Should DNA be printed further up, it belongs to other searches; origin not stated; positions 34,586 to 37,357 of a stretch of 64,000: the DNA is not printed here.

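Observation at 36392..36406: GHSMG nucleophile-elbow-like motif in the 823-aa protein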

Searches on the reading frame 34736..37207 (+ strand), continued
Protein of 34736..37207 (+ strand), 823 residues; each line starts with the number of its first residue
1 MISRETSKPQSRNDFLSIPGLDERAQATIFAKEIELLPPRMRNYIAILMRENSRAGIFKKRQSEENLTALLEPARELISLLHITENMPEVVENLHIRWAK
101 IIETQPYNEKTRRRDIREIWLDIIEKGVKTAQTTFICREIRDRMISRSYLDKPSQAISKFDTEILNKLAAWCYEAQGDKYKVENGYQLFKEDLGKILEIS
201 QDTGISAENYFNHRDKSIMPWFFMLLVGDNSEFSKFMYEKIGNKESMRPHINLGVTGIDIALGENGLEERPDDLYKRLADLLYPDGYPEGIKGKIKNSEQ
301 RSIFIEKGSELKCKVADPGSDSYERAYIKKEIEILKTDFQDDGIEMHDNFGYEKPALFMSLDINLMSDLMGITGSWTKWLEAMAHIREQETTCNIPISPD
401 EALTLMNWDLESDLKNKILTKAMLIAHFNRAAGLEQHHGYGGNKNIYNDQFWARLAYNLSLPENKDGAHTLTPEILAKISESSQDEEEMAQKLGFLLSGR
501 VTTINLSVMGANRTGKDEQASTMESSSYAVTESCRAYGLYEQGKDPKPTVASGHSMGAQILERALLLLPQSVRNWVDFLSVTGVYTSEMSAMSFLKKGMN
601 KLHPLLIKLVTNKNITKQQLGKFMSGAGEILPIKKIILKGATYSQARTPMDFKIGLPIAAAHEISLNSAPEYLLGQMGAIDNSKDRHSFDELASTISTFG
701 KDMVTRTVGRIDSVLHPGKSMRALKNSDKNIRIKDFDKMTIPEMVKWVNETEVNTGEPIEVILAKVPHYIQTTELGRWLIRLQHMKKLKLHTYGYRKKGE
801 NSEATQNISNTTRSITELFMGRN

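Call 92: search_protein_families(library=pfam, proteins=[P0003, P0004, P0005, P0006, P0007, P0008, P0009], max_evalue=1)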
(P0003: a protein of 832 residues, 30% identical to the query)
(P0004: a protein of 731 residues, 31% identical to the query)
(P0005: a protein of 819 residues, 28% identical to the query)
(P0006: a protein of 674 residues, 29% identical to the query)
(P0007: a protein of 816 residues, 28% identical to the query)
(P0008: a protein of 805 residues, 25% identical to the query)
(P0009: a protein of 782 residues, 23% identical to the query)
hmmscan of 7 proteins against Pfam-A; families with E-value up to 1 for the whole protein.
P0003 (832 aa): 1 family
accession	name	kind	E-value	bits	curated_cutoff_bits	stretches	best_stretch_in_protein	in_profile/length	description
PF17857.7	AAA_lid_1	-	0.23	12.3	21.3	1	735-791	40-96/100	AAA+ lid domain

P0004 (731 aa): 0 families

P0005 (819 aa): 0 families

P0006 (674 aa): 1 family
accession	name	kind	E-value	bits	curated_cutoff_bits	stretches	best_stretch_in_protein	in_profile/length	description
PF24041.1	DUF7350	-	0.11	13.1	27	0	625-660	54-89/125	Domain of unknown function (DUF7350)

P0007 (816 aa): 4 families
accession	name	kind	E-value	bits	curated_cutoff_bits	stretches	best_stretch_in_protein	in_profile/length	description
PF12697.13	Abhydrolase_6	-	0.021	16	26.3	1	456-602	2-93/217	Alpha/beta hydrolase family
PF07819.20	PGAP1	-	0.027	14.6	24.3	1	568-616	94-142/233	PGAP1-like alpha/beta domain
PF12146.15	Hydrolase_4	-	0.081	12.6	27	1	557-625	68-134/239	Serine aminopeptidase, S33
PF25377.1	DUF7886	-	0.14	12.3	27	1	643-710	68-135/144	Domain of unknown function (DUF7886)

P0008 (805 aa): 4 families
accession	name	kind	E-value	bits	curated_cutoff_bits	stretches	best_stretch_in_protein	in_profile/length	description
PF12697.13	Abhydrolase_6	-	0.00016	22.8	26.3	1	538-659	64-148/217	Alpha/beta hydrolase family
PF07819.20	PGAP1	-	0.0066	16.7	24.3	1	514-583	63-133/233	PGAP1-like alpha/beta domain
PF12146.15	Hydrolase_4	-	0.013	15.2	27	1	533-564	69-100/239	Serine aminopeptidase, S33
PF00561.26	Abhydrolase_1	-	0.15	12.1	25.8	1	544-565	73-94/245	alpha/beta hydrolase fold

P0009 (782 aa): 0 families
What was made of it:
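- On Pfam Abhydrolase_6 (PF12697) / Abhydrolase_1 (PF00561) / Hydrolase_4 (PF12146) / PGAP1 (PF07819): The best member, P0008, scores 22.8 bits against a 26.3 cut-off for Abhydrolase_6 and 16.7 against 24.3 for PGAP1 (call 92).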

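Call 96: search_solved_structures(query=A4, max_evalue=10)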
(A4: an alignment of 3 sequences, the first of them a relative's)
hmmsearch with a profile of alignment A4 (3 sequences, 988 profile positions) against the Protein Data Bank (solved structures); distinct sequences matched with E-value up to 10: 1.
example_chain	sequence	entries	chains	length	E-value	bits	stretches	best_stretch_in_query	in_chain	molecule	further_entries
5ecj_A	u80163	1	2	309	0.98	10.2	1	79-134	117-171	PR domain zinc finger protein 14,Protein CBFA2T2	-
